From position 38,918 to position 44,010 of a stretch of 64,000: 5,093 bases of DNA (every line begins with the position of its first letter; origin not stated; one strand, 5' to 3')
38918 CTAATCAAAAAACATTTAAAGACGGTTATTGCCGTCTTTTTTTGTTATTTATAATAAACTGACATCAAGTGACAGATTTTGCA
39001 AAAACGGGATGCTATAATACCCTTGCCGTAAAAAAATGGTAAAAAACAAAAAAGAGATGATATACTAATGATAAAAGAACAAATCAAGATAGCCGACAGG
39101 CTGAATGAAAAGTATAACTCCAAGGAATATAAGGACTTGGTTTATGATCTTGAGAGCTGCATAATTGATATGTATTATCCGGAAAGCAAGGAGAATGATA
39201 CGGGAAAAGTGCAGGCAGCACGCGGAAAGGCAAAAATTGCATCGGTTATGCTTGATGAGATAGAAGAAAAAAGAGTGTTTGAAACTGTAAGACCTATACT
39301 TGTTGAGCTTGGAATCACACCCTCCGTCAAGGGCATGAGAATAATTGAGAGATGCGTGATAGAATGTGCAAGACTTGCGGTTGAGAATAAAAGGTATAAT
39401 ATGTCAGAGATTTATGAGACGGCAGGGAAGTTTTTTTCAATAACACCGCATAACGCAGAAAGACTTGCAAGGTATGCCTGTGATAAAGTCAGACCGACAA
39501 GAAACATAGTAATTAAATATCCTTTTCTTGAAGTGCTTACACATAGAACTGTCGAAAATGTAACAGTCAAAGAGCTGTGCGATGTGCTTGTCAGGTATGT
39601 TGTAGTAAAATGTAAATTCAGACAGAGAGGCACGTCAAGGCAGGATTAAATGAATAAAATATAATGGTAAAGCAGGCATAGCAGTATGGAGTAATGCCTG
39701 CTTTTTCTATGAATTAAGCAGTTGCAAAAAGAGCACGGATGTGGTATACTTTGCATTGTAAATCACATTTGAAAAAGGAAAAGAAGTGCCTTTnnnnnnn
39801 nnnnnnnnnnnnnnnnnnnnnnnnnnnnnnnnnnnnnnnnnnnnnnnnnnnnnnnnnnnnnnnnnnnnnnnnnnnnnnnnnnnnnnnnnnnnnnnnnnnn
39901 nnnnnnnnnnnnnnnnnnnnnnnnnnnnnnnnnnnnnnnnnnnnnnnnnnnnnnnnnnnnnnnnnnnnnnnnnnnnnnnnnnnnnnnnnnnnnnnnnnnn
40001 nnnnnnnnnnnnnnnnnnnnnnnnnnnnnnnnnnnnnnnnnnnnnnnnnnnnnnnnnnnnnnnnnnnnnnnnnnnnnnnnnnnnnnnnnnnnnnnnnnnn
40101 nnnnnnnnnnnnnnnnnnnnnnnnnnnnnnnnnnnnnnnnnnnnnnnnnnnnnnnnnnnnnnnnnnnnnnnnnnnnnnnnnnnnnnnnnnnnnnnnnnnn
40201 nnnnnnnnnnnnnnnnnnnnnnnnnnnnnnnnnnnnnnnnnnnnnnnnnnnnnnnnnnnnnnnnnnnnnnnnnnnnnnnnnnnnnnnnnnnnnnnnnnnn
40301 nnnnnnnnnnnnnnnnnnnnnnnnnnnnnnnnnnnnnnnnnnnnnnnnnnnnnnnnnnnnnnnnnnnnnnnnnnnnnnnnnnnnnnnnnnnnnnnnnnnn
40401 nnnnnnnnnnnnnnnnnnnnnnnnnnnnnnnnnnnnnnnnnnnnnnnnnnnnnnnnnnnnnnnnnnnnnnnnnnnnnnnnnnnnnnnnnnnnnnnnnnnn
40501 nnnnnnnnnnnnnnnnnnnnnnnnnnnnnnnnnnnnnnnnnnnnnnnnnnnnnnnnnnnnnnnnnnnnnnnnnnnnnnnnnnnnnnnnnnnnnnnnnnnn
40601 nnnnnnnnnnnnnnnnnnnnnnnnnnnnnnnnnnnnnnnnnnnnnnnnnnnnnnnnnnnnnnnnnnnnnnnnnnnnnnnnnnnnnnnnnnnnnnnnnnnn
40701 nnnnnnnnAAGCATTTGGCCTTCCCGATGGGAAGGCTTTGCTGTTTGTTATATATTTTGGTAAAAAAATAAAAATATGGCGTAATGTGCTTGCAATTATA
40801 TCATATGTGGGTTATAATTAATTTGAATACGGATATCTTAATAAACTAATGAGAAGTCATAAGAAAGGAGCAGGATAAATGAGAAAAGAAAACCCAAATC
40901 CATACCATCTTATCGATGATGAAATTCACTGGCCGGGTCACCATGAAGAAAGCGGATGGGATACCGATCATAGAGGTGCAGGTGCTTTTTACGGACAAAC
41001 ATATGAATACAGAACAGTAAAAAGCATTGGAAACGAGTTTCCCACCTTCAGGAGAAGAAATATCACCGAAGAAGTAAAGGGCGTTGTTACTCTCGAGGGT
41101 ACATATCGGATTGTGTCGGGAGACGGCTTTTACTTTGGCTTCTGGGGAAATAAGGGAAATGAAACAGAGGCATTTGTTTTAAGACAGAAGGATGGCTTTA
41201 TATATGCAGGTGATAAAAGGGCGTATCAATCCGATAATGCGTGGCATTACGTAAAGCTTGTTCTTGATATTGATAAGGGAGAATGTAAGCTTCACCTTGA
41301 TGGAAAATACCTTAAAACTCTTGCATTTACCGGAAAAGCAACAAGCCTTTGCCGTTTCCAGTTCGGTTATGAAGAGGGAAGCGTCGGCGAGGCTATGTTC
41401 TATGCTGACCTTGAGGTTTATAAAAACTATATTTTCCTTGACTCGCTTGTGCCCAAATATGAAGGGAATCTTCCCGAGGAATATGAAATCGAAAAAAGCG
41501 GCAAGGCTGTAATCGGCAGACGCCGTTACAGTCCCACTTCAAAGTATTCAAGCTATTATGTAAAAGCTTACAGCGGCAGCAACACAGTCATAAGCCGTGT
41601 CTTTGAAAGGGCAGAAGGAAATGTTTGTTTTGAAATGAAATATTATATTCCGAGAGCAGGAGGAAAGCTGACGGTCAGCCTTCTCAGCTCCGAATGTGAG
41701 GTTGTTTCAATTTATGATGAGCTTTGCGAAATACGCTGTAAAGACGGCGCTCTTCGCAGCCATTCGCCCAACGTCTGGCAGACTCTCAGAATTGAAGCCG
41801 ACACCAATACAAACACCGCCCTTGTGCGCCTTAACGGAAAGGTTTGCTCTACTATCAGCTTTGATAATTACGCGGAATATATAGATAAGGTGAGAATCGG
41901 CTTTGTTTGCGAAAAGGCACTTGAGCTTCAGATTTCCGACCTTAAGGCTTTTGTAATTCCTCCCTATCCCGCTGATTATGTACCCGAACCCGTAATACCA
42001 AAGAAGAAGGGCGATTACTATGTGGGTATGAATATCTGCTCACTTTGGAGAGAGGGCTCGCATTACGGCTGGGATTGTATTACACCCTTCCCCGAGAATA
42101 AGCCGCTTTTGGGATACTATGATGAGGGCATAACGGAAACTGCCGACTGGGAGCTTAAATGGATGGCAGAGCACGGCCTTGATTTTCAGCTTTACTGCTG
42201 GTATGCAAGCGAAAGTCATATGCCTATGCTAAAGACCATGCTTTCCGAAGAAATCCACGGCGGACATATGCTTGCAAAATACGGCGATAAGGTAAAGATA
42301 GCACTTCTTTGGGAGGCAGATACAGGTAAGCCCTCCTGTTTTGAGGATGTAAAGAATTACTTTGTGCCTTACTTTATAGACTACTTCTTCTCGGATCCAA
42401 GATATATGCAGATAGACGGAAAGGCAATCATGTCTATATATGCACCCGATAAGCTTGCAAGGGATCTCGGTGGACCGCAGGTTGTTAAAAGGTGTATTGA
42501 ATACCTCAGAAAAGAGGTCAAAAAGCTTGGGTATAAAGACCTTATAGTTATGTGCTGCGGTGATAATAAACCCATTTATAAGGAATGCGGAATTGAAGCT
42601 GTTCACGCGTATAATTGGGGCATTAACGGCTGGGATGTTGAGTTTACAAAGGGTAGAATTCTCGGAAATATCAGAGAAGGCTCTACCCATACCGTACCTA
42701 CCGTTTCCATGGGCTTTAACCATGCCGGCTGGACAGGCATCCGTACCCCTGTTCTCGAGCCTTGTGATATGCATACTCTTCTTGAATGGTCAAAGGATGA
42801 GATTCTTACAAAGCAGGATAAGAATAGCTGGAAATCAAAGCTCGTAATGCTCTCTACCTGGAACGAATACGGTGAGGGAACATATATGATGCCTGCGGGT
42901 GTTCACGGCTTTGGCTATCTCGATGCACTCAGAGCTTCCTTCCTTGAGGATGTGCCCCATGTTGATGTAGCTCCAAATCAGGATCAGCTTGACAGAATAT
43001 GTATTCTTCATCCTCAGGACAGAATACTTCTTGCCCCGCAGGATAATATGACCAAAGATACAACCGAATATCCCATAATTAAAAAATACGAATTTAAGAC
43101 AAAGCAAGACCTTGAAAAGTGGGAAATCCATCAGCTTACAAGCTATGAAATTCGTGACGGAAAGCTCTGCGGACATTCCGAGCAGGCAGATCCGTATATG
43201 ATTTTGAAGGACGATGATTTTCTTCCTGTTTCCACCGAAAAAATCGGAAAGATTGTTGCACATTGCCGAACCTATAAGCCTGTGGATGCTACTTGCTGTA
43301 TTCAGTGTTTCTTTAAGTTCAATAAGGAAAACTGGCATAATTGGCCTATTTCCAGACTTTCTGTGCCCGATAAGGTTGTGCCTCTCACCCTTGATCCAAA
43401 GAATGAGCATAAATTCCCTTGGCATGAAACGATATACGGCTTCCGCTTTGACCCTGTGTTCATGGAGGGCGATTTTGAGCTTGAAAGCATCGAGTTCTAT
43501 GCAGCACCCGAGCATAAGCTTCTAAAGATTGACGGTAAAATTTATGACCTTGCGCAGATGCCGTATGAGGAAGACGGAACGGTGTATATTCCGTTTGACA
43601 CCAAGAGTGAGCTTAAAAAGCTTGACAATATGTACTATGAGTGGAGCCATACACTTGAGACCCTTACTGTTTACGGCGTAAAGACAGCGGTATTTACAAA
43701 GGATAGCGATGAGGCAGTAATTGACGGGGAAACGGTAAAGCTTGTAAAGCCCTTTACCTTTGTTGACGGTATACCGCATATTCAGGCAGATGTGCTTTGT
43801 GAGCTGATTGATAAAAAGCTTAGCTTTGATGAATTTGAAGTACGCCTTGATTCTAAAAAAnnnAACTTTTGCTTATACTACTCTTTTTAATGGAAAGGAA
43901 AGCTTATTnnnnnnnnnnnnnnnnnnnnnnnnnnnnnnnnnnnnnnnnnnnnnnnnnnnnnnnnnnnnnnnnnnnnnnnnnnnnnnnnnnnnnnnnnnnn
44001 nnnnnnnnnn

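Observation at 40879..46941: Tandem leaderless roughly 1000-aa paralogs with a WbsX/GH99-like core flanked by lectin-like and stalk-like domains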

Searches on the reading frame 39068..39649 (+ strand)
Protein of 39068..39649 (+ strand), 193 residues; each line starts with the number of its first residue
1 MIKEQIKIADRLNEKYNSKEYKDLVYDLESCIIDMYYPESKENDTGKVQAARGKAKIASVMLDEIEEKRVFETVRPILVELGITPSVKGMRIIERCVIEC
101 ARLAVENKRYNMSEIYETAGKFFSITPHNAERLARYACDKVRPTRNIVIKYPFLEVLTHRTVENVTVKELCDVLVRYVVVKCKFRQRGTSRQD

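Call 11: search_protein_families(library=pfam, proteins=[window:39068-39649:+], max_evalue=0.001)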
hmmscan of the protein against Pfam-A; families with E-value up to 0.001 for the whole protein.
window:39068-39649:+ (193 aa): 1 family
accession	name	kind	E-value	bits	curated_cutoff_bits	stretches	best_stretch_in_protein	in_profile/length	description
PF08769.17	Spo0A_C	-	5.7e-05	23.5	25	1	75-172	2-98/104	Sporulation initiation factor Spo0A C terminal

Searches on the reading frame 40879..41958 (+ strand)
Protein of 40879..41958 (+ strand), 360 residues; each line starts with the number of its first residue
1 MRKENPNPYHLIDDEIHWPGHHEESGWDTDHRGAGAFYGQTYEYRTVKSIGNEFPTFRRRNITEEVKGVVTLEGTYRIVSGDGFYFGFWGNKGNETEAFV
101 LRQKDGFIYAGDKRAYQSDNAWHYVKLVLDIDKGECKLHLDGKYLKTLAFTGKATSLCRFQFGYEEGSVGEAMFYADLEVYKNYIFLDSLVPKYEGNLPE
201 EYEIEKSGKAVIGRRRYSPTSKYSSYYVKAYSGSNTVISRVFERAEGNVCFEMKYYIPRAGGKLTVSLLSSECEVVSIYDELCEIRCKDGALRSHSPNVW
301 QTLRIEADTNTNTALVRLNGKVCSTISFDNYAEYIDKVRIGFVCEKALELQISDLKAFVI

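Call 48: search_protein_families(library=pfam, proteins=[window:40879-41958:+], max_evalue=10)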
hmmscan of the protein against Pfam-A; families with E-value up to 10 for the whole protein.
window:40879-41958:+ (360 aa): 1 family
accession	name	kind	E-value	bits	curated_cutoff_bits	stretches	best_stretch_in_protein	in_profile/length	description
PF06439.18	3keto-disac_hyd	-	0.067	13.7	26.8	1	288-326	115-151/187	3-keto-disaccharide hydrolase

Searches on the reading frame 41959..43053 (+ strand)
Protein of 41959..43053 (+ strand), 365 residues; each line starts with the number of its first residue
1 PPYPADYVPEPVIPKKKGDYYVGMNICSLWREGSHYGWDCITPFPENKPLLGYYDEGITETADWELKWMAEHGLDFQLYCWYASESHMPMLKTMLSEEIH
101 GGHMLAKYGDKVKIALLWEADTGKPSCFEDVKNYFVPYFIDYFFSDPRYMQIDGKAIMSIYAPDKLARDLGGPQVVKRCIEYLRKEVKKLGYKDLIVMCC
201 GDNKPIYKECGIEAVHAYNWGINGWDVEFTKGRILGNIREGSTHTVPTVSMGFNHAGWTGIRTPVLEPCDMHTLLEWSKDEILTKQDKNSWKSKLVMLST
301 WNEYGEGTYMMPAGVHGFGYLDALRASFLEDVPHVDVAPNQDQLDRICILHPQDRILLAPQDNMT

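Call 40: search_solved_structures(query=A2, max_evalue=10, show_alignments=2)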
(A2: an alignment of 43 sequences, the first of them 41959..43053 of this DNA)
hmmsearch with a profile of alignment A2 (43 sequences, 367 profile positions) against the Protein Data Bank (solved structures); distinct sequences matched with E-value up to 10: 3.
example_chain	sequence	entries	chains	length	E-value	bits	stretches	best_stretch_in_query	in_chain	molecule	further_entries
7vkk_A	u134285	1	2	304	0.46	12.7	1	104-152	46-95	S-adenosylmethionine sensor upstream of mTORC1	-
2pa6_A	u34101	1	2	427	0.68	12.1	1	175-212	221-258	Enolase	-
7vkq_A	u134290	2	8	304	1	11.6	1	104-152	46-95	S-adenosylmethionine sensor upstream of mTORC1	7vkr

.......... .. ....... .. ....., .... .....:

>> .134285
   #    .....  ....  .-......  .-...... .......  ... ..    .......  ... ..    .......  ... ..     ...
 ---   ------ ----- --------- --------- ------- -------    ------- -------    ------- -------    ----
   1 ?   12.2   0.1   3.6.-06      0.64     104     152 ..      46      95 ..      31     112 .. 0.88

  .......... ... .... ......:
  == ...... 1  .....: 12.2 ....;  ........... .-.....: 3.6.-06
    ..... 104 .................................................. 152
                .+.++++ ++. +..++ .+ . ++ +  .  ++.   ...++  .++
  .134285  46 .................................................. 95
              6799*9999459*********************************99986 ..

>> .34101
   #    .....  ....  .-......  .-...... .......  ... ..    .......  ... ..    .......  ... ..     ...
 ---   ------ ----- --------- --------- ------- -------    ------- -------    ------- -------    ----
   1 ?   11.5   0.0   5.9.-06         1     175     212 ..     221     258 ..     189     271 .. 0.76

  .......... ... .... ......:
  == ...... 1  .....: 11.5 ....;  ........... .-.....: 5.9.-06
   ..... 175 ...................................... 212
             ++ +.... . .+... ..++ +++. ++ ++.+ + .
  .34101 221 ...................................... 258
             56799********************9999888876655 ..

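Call 45: predict_structure(alignment_id=A2)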
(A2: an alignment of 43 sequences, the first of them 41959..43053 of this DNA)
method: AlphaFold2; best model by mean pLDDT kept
length: 365 residues; sequences in the alignment: 43
mean_pLDDT: 88.5   pTM: 0.90
mean pLDDT of the five models: 88.5, 88.4, 88.1, 88.0, 86.7
residues with pLDDT >= 90: 229; 70-90: 109; 50-70: 25; < 50: 2
segments of 3 or more residues with pLDDT < 50: none
pLDDT, mean of each block of 10 residues (from residue 1): 92 94 81 56 79 84 94 94 89 79 94 94 86 96 96 97 91 96 98 97 93 92 92 96 95 74 88 97 93 94 68 86 95 90 88 74 61
secondary structure, 60 per line:
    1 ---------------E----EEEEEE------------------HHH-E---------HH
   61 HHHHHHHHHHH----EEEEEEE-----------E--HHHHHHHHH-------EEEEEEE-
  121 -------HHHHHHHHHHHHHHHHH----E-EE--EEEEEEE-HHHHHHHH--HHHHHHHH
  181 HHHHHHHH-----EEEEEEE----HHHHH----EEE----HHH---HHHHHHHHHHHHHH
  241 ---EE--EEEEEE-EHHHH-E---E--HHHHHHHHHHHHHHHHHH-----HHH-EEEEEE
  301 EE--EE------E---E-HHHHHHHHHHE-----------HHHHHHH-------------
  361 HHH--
elements in order: E21-26 H59-71 E76-82 H97-105 E113-119 H128-144 E155-161 H163-170 H173-188 E194-200 H205-209 E214-216 H227-240 E248-253 H256-259 H268-285 E295-302 H319-328 H341-347

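Call 47: fold_search(model_id=the predicted structure, library=pdb)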
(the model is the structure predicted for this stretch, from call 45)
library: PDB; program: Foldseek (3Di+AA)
matches with E <= 10: 1336; with E <= 0.001: 65
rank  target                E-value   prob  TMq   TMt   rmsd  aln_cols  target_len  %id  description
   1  4acz_B                5.9e-10  1.00  0.58  0.62   5.1       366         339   14  Structure of the GH99 endo-alpha-mannosidase from Bacteroides thetaiotaomicron (released 2012-02-01)
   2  5mel                  1.3e-09  1.00  0.58  0.61   5.5       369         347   13  Structure of an E333Q variant of the GH99 endo-alpha-mannanase from Bacteroides xylanisolvens in complex with Glc-alpha- (released 2017-01-11)
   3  4ad5_A                1.4e-09  1.00  0.58  0.61   5.3       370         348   14  Structure of the GH99 endo-alpha-mannosidase from Bacteroides xylanisolvens in complex with glucose-1,3-deoxymannojiri (released 2012-02-01)
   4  4ad1                  1.4e-09  1.00  0.58  0.60   5.7       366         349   14  Structure of the GH99 endo-alpha-mannosidase from Bacteroides xylanisolvens (released 2012-02-01)
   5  6far                  1.6e-09  1.00  0.58  0.61   5.6       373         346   13  Structure of the GH99 endo-alpha-mannanase from Bacteroides xylanisolvens in complex with mannose-alpha-1,3-mannoimidazo (released 2018-03-21)
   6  4ad0_B                1.6e-09  1.00  0.57  0.63   5.3       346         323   15  Structure of the GH99 endo-alpha-mannosidase from Bacteriodes thetaiotaomicron in complex with BIS-TRIS-Propane (released 2012-02-01)
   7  6fwi                  1.6e-09  1.00  0.57  0.60   6.1       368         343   13  Structure of the GH99 endo-alpha-mannanase from Bacteroides xylanisolvens in complex with alpha-Glc-1,3-(1,2-anhydro-car (released 2019-09-18)
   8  4acy_A                1.9e-09  1.00  0.56  0.60   6.1       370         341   14  Selenomethionine derivative of the GH99 endo-alpha-mannosidase from Bacteroides thetaiotaomicron (released 2012-02-01)
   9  5mc8_A                2.0e-09  1.00  0.58  0.61   5.8       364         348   13  Structure of the GH99 endo-alpha-mannanase from Bacteroides xylanisolvens in complex with mannose-alpha-1,3-D-glucal a (released 2017-01-11)
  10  6fwg_A                2.4e-09  1.00  0.59  0.61   5.4       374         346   13  Structure of an E333Q variant of the GH99 endo-alpha-mannanase from Bacteroides xylanisolvens in complex with tetraman (released 2019-09-18)
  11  4v28_A                2.4e-09  1.00  0.58  0.60   5.9       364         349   13  Structure of an E333Q variant of the GH99 endo-alpha-mannanase from Bacteroides xylanisolvens in complex with Man-Man- (released 2014-12-24)
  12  4ad0_C                2.5e-09  1.00  0.58  0.64   5.6       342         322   14  Structure of the GH99 endo-alpha-mannosidase from Bacteriodes thetaiotaomicron in complex with BIS-TRIS-Propane (released 2012-02-01)
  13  4ad0_D                2.5e-09  1.00  0.57  0.63   5.3       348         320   14  Structure of the GH99 endo-alpha-mannosidase from Bacteriodes thetaiotaomicron in complex with BIS-TRIS-Propane (released 2012-02-01)
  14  6fwo                  3.4e-09  1.00  0.58  0.61   5.7       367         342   13  Structure of an E336Q variant of the GH99 endo-alpha-mannanase from Bacteroides xylanisolvens in complex with alpha-Glc- (released 2019-09-18)
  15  6hmh_A                3.6e-09  1.00  0.58  0.61   5.7       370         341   13  Structure of the GH99 endo-alpha-mannanase from Bacteroides xylanisolvens in complex with alpha-Glc-1,3-(1,2-anhydro-c (released 2018-09-26)
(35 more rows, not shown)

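Call 48: search_protein_families(library=pfam, proteins=[window:41959-43053:+], max_evalue=10)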
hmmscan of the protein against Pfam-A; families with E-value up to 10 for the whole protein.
window:41959-43053:+ (365 aa): 2 families
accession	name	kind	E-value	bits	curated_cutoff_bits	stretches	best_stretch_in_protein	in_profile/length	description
PF14307.12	Glyco_tran_WbsX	-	5.4e-17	62.7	25.1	2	243-324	270-350/350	Glycosyltransferase WbsX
PF03659.20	Glyco_hydro_71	-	0.0041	16.4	34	1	242-334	178-259/375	Glycosyl hydrolase family 71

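Call 61: find_homologous_proteins(query=window:41959-43053:+, max_evalue=0.001)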
Query window:41959-43053:+ (365 aa): 37 proteins with E <= 0.001 among 2353 candidates.
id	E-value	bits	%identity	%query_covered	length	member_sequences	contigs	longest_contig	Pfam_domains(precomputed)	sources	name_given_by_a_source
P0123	8.7e-104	366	45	96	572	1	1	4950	PF14307.13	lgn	-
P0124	6.2e-91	323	42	97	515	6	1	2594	PF03659.21,PF14307.13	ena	-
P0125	8.9e-88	313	42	96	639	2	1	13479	PF14307.13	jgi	-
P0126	2.0e-87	312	53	71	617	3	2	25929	PF14307.13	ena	-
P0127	2.5e-87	312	39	97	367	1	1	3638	PF03659.21,PF14307.13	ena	-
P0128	2.3e-86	308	40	97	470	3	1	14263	PF14307.13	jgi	-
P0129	1.5e-80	289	39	93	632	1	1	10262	PF14307.13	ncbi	-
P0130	9.5e-73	264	37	96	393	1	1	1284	PF14307.13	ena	-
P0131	8.5e-69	251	46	73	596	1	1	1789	PF14307.13,PF07833.17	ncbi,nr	ncbi:MAG: glycoside hydrolase family 99-like domain-containing protein, partial [Clostridia bacteriu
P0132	8.3e-68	247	54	58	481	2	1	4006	PF14307.13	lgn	-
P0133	5.1e-67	245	38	86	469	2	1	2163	PF14307.13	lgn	-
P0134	6.8e-67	244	39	84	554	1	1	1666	PF14307.13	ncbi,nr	ncbi:MAG: glycoside hydrolase family 99-like domain-containing protein, partial [Clostridia bacteriu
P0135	4.1e-66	242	39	81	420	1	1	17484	PF14307.13,PF07833.17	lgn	-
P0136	1.6e-65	240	37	96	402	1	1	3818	PF14307.13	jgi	-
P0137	1.2e-62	230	52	56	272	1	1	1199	-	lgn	-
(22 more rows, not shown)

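Call 63: search_solved_structures(query=A4, max_evalue=10, show_alignments=3)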
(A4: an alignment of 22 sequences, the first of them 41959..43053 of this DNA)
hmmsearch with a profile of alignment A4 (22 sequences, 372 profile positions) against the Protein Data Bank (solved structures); distinct sequences matched with E-value up to 10: 12.
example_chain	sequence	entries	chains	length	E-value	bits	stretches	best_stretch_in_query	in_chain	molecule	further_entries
4acy_A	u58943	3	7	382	3.5e-08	36.2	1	47-328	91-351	ENDO-ALPHA-MANNOSIDASE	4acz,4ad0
4acz_B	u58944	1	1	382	3.5e-08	36.2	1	47-328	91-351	ENDO-ALPHA-MANNOSIDASE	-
3dz8_A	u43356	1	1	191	0.0043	19.4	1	69-143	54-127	Ras-related protein Rab-3B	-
8a4c_B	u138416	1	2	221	0.0062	18.9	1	70-142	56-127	Ras-related protein Rab-3B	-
2gf9_A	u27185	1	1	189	0.0067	18.8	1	70-143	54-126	Ras-related protein Rab-3D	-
3rab_A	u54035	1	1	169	0.0074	18.7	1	69-143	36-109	PROTEIN (RAB3A)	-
8a4b_B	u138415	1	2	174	0.015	17.6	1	69-143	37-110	Ras-related protein Rab-3B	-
6y7g_A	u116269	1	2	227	0.019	17.3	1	69-143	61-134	Ras-related protein Rab-3C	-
8a4a_B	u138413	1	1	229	0.019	17.3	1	69-143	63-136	Ras-related protein Rab-3C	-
4rkf_A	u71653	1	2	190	0.028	16.8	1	69-143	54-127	Ras-related protein Rab-3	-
1zbd_A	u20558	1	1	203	0.041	16.3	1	70-143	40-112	RABPHILIN-3A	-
9k09_d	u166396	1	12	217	0.64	12.3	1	179-266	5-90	Tail tubular protein A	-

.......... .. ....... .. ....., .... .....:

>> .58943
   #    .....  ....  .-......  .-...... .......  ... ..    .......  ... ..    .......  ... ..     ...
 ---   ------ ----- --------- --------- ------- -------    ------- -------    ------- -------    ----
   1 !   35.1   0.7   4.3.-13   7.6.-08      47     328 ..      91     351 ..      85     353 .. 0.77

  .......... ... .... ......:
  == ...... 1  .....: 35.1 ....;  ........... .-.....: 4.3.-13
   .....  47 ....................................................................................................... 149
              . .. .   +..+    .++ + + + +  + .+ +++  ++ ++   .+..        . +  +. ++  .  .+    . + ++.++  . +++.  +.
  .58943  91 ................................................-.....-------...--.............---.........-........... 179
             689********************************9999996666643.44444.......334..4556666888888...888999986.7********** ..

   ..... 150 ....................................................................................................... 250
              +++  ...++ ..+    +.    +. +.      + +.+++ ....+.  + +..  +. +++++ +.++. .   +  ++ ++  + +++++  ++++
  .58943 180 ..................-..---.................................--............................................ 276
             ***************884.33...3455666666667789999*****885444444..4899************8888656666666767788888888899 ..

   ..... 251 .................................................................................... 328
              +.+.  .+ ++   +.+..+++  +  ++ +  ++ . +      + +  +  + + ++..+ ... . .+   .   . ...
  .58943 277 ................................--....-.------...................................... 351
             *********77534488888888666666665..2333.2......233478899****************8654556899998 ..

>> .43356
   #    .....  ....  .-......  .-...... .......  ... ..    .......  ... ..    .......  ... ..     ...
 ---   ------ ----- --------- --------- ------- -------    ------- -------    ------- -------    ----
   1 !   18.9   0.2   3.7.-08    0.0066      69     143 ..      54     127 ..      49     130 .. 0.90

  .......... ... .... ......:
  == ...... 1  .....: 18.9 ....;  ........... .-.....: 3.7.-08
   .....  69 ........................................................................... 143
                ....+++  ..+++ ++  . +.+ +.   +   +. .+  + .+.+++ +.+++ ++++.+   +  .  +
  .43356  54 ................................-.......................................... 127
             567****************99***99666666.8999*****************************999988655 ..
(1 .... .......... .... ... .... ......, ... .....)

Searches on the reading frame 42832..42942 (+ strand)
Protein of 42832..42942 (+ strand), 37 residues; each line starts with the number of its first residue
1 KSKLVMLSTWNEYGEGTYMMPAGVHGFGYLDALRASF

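Call 53: search_solved_structures(query=window:42832-42942:+, max_evalue=10, show_alignments=5)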
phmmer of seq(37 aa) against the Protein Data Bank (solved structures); distinct sequences matched with E-value up to 10: 2.
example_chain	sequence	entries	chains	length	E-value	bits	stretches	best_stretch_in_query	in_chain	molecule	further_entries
5hh9_A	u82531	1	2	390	1.1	13.1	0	15-36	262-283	PvdN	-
5i90_A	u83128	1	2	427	1.2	13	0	15-36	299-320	PvdN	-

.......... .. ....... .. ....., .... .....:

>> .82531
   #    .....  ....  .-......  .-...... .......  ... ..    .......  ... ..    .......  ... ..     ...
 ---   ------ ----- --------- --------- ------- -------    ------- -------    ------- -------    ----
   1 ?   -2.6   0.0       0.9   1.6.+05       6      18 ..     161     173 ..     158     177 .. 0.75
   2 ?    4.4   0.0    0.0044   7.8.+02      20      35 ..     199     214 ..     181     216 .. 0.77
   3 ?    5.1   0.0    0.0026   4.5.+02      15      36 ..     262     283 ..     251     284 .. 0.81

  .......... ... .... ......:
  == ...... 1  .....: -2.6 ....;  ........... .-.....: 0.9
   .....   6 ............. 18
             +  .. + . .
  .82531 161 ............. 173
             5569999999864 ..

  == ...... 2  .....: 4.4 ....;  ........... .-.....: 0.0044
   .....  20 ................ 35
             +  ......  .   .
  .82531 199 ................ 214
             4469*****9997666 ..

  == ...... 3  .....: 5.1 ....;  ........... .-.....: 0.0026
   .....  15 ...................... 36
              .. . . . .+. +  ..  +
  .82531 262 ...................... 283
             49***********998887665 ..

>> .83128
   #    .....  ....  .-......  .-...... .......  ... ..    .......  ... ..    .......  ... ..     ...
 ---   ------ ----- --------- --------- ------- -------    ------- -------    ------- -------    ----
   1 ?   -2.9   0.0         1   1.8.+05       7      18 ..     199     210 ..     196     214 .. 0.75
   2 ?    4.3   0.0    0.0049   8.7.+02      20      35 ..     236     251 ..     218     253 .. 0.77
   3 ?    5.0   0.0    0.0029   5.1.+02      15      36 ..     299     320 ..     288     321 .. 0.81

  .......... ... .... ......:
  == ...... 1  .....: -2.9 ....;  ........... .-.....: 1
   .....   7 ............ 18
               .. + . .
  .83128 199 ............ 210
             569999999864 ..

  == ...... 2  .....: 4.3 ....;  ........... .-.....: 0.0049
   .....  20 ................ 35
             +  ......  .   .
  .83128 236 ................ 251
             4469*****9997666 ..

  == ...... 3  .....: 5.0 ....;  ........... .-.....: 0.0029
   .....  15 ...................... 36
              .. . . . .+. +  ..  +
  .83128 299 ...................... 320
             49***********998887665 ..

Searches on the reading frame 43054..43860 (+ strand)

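Call 48: search_protein_families(library=pfam, proteins=[window:43054-43860:+], max_evalue=10)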
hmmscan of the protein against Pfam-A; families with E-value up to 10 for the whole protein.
window:43054-43860:+ (269 aa): 1 family
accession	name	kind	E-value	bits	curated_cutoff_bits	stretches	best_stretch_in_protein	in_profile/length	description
PF07833.16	Cu_amine_oxidN1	-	1.5e-06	28.5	24.2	1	159-260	2-101/108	Copper amine oxidase N-terminal domain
